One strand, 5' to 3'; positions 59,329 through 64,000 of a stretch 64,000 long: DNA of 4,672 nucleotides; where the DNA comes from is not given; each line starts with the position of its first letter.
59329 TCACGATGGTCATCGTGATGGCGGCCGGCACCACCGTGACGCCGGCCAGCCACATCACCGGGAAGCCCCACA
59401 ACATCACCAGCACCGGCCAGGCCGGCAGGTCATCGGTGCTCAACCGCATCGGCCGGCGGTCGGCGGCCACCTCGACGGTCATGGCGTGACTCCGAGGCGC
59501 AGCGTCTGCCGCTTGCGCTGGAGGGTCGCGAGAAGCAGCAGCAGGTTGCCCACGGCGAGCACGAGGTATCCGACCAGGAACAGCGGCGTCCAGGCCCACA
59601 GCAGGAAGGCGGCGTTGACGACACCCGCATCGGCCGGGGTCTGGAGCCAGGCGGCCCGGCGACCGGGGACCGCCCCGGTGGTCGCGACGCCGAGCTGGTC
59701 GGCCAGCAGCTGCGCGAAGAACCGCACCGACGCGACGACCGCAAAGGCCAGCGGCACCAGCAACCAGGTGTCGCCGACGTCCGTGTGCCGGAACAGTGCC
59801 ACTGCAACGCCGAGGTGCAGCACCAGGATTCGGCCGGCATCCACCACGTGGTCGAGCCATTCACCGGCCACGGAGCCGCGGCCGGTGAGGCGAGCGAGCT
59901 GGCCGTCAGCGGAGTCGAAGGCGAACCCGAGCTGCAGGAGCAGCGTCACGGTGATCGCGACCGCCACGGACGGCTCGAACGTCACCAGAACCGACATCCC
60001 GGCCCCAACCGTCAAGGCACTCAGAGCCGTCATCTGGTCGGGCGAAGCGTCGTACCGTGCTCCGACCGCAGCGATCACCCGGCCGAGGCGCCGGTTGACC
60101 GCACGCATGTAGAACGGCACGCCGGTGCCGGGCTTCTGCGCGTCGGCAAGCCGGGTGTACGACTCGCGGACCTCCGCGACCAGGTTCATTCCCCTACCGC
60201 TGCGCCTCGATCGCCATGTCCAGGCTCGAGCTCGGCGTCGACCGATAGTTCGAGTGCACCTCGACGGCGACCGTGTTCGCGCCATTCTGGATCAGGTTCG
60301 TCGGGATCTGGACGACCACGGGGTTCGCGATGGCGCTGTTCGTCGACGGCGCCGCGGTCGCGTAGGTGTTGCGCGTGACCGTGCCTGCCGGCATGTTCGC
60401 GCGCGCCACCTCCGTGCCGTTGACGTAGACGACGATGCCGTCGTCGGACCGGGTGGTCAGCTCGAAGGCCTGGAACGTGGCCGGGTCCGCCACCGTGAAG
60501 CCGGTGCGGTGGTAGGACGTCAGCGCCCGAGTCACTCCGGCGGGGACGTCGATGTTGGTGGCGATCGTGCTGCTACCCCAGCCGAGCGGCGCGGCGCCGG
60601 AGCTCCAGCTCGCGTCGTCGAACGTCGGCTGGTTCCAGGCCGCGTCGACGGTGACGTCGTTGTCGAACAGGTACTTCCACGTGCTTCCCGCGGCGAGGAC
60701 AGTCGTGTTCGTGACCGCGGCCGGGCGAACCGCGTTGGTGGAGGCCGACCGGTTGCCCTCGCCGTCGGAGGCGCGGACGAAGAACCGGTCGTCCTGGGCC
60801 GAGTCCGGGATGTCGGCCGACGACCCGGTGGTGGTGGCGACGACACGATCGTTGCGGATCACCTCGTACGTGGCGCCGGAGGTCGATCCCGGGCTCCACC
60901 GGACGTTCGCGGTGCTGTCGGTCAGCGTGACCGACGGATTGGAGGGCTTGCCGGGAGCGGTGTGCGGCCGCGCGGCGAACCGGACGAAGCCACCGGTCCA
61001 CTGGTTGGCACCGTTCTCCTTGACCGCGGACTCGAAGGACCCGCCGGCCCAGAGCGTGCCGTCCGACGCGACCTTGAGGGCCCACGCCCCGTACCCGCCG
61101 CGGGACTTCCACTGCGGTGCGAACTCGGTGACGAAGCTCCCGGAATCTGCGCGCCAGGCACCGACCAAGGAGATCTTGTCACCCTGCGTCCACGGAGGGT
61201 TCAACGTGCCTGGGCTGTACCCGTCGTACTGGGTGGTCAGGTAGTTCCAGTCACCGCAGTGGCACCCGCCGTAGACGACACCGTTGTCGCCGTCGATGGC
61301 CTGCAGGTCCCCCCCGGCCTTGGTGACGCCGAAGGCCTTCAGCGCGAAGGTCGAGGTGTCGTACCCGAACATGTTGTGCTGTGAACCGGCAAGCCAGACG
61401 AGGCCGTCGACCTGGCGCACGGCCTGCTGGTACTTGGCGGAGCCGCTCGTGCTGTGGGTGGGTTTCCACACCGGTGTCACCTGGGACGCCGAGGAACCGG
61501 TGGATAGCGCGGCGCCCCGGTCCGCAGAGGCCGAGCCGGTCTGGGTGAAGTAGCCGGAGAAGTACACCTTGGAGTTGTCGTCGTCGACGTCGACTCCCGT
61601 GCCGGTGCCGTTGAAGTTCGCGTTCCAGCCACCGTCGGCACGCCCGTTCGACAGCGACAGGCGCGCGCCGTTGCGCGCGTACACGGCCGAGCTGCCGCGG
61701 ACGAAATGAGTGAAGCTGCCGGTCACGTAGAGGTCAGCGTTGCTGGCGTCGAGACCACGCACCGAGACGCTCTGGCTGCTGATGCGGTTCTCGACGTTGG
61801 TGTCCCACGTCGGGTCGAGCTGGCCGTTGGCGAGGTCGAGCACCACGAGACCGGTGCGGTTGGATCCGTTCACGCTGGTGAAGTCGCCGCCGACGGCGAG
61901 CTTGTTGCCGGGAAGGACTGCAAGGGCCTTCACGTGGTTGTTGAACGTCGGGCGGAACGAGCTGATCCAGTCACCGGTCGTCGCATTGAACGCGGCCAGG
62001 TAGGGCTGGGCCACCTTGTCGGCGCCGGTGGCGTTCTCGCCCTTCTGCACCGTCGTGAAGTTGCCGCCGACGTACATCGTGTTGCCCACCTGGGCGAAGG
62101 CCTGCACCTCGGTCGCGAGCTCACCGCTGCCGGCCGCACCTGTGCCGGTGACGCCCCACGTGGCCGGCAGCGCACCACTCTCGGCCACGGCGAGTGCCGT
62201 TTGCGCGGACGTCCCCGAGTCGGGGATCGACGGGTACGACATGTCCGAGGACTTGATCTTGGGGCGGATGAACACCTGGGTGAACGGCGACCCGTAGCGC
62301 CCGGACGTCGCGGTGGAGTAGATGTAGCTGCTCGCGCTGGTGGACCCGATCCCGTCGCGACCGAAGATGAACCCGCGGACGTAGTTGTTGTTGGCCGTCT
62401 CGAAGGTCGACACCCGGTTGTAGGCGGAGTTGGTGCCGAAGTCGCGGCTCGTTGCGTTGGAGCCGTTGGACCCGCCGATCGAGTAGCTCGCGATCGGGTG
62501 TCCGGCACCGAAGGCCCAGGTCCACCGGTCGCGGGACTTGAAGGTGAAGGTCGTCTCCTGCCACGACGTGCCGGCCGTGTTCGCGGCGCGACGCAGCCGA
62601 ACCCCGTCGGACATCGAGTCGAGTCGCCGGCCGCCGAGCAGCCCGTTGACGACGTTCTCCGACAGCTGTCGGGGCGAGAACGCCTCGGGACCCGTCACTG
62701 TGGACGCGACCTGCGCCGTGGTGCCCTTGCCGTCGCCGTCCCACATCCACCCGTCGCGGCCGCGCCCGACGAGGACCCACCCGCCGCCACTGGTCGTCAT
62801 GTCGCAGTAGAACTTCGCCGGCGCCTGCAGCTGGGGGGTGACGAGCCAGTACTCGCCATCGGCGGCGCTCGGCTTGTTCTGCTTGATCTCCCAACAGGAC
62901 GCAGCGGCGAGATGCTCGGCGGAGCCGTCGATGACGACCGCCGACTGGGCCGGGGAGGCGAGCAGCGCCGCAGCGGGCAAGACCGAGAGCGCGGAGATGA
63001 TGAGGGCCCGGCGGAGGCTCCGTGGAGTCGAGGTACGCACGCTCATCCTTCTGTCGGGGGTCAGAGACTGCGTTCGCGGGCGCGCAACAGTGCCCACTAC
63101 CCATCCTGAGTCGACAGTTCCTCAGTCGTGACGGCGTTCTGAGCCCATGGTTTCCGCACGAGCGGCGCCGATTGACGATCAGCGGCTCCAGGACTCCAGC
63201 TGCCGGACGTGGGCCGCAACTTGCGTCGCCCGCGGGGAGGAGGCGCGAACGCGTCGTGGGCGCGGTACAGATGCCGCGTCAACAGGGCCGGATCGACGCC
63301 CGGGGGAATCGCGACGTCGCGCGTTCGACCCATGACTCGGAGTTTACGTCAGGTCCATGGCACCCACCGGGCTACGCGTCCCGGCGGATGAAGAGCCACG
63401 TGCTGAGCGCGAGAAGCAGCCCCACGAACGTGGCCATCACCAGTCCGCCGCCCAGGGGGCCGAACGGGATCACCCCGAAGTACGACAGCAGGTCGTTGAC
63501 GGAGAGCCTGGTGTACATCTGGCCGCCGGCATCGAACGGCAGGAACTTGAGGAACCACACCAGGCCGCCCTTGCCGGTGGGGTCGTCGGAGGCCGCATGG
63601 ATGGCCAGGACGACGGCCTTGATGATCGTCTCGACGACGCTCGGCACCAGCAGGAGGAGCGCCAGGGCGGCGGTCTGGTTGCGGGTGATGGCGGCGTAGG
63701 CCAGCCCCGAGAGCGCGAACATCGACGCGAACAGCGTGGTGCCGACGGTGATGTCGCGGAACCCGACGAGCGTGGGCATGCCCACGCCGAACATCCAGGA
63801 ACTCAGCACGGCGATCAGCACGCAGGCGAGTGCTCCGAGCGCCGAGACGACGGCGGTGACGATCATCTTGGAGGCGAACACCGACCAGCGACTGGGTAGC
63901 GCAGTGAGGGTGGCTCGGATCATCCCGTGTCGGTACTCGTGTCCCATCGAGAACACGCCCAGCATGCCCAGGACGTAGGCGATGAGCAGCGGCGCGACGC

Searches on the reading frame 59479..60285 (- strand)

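Call 10: search_protein_families(library=pfam, proteins=[window:59479-60285:-], max_evalue=0.01)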
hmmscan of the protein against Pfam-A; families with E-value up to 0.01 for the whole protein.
window:59479-60285:- (268 aa): 1 family
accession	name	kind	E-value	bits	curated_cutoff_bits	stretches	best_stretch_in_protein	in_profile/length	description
PF01066.26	CDP-OH_P_transf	-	8.5e-07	29.9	22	1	82-242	4-142/152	CDP-alcohol phosphatidyltransferase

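Call 90: search_protein_families(library=ncbifam, proteins=[window:59479-60285:-], max_evalue=0.00001)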
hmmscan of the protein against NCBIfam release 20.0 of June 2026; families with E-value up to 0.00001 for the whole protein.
window:59479-60285:- (268 aa): 3 families
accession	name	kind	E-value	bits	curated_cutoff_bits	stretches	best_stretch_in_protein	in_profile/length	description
NF040950.1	archin_ph_syn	equivalog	5.9e-10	39.3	180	1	65-164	9-104/191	archaetidylinositol phosphate synthase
NF041135.1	IPPtranDIPPsyn_Thcocales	equivalog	1.6e-07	30.7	580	1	39-180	210-342/419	bifunctional L-myo-inositol-1-phosphate cytidylyltransferase/CDP-L-myo-inositol myo-inositolphosphotransferase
NF045883.1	PIPSynth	equivalog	1.8e-06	27.8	170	1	59-247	2-181/197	phosphatidylinositol phosphate synthase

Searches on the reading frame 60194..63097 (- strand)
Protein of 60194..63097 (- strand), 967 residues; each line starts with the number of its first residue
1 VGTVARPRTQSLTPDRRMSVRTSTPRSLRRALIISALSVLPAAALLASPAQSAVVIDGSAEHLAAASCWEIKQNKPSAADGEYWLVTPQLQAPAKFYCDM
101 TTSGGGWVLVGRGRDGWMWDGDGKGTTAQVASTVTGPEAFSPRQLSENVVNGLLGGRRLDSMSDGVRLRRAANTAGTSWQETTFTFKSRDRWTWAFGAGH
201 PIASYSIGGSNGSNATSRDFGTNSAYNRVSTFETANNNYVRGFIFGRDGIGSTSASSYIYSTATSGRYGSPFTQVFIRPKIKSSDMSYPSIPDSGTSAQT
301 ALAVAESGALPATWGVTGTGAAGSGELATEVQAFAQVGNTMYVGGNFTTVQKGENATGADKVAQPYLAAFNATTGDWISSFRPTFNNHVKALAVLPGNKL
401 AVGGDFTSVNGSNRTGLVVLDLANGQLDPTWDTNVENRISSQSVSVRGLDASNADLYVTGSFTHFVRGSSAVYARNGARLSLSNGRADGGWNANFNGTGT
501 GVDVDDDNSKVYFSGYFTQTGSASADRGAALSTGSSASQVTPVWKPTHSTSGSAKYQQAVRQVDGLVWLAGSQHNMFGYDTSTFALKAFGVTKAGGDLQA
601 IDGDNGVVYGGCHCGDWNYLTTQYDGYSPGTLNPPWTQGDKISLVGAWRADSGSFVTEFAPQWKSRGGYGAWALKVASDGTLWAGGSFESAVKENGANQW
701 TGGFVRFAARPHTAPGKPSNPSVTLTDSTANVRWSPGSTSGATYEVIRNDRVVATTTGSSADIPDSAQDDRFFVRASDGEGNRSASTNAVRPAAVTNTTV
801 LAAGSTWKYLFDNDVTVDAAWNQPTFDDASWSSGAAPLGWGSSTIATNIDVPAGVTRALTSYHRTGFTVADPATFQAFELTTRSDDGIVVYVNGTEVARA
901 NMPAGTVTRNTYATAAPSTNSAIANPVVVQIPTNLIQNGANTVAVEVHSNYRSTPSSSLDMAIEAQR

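Call 10: search_protein_families(library=pfam, proteins=[window:60194-63097:-], max_evalue=0.01)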
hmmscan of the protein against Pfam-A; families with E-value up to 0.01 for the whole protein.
window:60194-63097:- (967 aa): 3 families
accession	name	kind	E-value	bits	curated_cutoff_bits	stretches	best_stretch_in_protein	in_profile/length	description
PF17164.10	DUF5122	-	0.00028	21.5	27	1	398-430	4-35/36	Domain of unknown function (DUF5122) beta-propeller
PF12768.13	Rax2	-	0.0006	19.7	28.8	1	337-433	34-118/254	Rax2 C-terminal beta propeller domain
PF00147.23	Fibrinogen_C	-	0.0016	18.8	22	1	78-116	14-52/221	Fibrinogen beta and gamma chains, C-terminal globular domain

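Call 90: search_protein_families(library=ncbifam, proteins=[window:60194-63097:-], max_evalue=0.00001)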
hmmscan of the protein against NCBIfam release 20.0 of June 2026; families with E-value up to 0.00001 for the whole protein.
window:60194-63097:- (967 aa): 1 family
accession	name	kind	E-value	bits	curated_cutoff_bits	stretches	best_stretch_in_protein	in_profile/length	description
NF040941.1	GGGWT_bact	domain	3.6e-21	74.9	30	1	67-110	1-46/46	fibrinogen-like YCDxxxxGGGW domain-containing protein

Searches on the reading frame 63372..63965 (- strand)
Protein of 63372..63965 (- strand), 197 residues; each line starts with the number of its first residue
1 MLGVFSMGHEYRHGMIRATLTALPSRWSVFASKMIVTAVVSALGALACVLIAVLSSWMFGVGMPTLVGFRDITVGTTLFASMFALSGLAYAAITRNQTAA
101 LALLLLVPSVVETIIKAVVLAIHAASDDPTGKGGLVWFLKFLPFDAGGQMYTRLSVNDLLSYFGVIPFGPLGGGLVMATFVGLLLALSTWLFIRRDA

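Call 75: search_protein_families(library=pfam, proteins=[window:63372-63965:-], max_evalue=0.001)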
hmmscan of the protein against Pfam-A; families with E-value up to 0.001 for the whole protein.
window:63372-63965:- (197 aa): 1 family
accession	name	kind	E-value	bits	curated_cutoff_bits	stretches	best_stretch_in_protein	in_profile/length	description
PF12698.13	ABC2_membrane_3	-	0.00068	19.3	31.6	1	4-177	181-337/347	ABC-2 family transporter protein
